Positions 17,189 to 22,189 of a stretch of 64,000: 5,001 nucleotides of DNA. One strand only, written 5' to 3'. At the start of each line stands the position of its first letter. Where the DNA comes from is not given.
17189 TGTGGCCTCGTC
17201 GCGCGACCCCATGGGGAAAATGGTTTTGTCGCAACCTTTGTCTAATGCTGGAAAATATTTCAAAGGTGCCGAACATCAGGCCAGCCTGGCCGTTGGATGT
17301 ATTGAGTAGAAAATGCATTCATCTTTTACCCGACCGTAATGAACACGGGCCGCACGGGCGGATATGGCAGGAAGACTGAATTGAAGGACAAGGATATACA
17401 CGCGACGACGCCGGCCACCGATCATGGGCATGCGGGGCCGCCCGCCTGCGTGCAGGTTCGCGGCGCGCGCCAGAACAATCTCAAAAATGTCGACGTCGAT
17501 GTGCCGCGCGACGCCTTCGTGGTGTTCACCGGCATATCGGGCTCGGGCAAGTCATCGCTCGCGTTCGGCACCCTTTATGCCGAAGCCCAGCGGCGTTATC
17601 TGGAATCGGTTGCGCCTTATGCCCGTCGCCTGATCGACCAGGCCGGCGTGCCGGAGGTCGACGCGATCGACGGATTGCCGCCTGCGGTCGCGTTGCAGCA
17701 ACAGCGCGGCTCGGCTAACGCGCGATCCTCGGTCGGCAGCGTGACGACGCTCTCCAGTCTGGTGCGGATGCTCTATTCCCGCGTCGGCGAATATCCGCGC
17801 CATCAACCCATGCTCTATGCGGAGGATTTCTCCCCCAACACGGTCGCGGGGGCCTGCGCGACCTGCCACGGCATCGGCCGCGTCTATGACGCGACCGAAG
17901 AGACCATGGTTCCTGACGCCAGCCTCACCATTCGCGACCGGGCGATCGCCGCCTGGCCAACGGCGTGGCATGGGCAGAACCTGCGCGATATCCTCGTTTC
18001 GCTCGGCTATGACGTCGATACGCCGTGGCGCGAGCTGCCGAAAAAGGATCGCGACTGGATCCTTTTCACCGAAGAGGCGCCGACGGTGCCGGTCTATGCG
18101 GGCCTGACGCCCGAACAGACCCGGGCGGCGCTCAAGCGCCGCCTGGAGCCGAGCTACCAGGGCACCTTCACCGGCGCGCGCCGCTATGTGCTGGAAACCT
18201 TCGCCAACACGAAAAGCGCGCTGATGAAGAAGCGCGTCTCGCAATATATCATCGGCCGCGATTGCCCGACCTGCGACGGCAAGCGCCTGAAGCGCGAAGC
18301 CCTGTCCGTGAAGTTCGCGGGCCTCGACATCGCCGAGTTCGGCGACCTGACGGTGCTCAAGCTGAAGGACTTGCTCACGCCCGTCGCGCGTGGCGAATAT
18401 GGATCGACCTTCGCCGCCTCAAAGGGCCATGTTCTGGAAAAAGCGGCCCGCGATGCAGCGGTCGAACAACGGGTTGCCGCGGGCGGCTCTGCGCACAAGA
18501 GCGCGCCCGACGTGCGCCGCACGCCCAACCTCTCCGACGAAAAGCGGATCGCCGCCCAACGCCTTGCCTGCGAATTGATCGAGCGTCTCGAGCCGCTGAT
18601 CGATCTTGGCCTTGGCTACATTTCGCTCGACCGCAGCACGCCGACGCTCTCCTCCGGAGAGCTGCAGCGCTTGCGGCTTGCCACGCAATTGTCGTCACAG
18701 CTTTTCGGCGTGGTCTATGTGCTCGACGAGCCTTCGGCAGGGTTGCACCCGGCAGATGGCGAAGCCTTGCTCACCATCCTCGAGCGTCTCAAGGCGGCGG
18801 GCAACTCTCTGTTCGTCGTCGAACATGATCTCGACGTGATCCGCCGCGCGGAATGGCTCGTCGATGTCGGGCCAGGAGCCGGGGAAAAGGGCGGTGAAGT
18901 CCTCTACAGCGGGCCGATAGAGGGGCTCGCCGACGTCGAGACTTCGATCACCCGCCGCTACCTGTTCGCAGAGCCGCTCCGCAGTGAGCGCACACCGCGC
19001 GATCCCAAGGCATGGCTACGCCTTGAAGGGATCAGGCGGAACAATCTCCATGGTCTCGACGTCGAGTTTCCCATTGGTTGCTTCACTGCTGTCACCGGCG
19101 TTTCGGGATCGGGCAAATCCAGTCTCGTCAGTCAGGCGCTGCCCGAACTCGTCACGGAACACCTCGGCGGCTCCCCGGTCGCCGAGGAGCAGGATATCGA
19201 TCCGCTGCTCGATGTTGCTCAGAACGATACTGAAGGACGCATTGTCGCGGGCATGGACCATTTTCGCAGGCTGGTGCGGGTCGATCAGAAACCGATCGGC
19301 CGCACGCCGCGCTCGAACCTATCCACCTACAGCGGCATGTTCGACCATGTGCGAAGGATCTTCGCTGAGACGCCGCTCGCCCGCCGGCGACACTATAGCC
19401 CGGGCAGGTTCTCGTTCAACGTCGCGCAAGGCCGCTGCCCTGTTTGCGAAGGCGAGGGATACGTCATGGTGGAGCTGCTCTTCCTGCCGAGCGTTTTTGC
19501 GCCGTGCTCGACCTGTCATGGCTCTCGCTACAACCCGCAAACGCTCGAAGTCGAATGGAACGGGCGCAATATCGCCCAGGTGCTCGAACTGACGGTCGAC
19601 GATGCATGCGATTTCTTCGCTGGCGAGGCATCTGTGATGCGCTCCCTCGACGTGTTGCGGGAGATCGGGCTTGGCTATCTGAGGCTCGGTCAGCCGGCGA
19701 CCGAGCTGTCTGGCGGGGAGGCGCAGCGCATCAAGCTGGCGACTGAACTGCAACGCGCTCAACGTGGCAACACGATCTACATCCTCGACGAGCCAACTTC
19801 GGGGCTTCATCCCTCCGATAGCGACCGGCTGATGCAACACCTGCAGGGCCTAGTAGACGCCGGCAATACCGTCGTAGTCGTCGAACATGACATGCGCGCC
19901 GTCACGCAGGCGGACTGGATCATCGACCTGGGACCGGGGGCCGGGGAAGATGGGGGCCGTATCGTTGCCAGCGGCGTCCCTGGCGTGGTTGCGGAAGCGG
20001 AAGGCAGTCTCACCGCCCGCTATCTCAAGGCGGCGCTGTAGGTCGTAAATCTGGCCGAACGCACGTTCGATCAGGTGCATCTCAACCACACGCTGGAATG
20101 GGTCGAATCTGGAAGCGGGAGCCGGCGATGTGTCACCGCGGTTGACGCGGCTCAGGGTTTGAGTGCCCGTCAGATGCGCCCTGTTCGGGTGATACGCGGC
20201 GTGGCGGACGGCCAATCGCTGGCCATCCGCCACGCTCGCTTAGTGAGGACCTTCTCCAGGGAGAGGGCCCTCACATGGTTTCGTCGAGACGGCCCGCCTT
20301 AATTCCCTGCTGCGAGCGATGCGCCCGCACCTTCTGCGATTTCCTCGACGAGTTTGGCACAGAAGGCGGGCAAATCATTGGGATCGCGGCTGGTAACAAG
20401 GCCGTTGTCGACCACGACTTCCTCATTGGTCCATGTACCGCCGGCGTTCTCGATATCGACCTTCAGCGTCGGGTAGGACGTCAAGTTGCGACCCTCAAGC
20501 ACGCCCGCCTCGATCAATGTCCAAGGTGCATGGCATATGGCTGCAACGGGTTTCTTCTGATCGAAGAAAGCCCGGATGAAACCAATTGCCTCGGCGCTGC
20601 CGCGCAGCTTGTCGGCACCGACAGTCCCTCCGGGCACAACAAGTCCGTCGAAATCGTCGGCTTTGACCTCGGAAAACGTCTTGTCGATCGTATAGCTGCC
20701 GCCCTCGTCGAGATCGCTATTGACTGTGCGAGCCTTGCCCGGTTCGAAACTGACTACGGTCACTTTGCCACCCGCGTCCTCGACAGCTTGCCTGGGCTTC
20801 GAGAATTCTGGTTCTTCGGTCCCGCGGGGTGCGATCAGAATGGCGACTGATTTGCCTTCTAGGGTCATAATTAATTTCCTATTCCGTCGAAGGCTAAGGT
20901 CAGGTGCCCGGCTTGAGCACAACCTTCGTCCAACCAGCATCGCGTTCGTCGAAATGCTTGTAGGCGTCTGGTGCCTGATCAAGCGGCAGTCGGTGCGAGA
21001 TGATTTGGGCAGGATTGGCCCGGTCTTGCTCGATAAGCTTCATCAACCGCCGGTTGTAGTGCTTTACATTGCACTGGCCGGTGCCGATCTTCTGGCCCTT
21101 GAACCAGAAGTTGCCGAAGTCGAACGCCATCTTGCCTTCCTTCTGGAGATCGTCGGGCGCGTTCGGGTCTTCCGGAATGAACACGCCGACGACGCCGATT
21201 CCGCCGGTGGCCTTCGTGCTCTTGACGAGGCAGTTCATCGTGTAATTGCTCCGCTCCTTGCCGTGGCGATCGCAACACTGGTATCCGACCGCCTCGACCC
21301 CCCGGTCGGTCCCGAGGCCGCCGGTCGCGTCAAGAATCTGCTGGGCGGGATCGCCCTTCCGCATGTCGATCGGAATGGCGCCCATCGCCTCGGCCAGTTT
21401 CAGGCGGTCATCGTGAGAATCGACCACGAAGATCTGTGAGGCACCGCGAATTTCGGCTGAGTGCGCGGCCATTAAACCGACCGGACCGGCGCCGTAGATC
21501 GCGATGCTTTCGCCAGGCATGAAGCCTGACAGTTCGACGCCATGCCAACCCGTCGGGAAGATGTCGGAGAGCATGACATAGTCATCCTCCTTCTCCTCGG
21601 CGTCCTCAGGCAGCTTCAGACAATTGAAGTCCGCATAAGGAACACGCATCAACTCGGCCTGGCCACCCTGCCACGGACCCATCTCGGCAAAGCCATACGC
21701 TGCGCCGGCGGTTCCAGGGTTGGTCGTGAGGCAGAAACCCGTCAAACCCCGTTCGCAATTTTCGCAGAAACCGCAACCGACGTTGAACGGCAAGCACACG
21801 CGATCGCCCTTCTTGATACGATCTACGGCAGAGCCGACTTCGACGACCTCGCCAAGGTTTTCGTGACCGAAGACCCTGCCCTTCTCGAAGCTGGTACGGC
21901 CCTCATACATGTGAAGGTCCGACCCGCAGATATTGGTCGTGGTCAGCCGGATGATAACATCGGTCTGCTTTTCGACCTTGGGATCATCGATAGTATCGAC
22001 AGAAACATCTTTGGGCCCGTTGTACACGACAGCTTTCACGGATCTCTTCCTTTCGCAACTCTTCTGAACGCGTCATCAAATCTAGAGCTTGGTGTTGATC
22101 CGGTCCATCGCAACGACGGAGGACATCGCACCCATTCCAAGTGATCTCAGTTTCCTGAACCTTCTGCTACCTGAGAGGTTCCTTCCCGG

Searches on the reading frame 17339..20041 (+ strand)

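Call 40: search_protein_families(library=pfam, proteins=[window:17339-20041:+], max_evalue=0.00001)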
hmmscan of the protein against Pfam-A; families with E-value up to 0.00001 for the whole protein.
window:17339-20041:+ (900 aa): 8 families
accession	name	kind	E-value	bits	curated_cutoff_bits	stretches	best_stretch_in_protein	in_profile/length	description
PF00005.33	ABC_tran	-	3e-16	60.7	25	0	769-821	85-137/137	ABC transporter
PF17755.6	UvrA_DNA-bind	-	2.4e-13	50.8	23.2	1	188-301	3-109/110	UvrA DNA-binding domain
PF13304.12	AAA_21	-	1.1e-09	39.2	27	0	784-834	232-278/304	AAA domain, putative AbiEii toxin, Type IV TA system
PF20703.3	nSTAND1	-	2.4e-07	31.2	27.1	0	582-600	35-53/379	Novel STAND NTPase 1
PF02463.25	SMC_N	-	6.5e-07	29.4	40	0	789-862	136-209/220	RecF/RecN/SMC N terminal domain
PF13191.12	AAA_16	-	1e-06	29.8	32.6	0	584-608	28-52/167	AAA ATPase domain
PF13555.12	AAA_29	-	2.9e-06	27.4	27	0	575-597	17-39/61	P-loop containing region of AAA domain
PF00684.25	DnaJ_CXXCXGXG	-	4.7e-06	27.2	32.7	0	698-729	16-50/65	DnaJ central domain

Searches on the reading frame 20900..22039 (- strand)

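Call 40: search_protein_families(library=pfam, proteins=[window:20900-22039:-], max_evalue=0.00001)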
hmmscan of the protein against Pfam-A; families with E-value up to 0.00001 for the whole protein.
window:20900-22039:- (379 aa): 3 families
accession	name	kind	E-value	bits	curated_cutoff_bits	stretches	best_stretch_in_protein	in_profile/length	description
PF08240.17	ADH_N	-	2.7e-23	82.6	23.5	1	25-144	2-103/104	Alcohol dehydrogenase GroES-like domain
PF00107.32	ADH_zinc_N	-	1.4e-11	44.9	31.8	1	186-318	1-109/129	Zinc-binding dehydrogenase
PF16912.11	Glu_dehyd_C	-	9.2e-08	32.2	34.9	0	177-239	32-97/211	Glucose dehydrogenase C-terminus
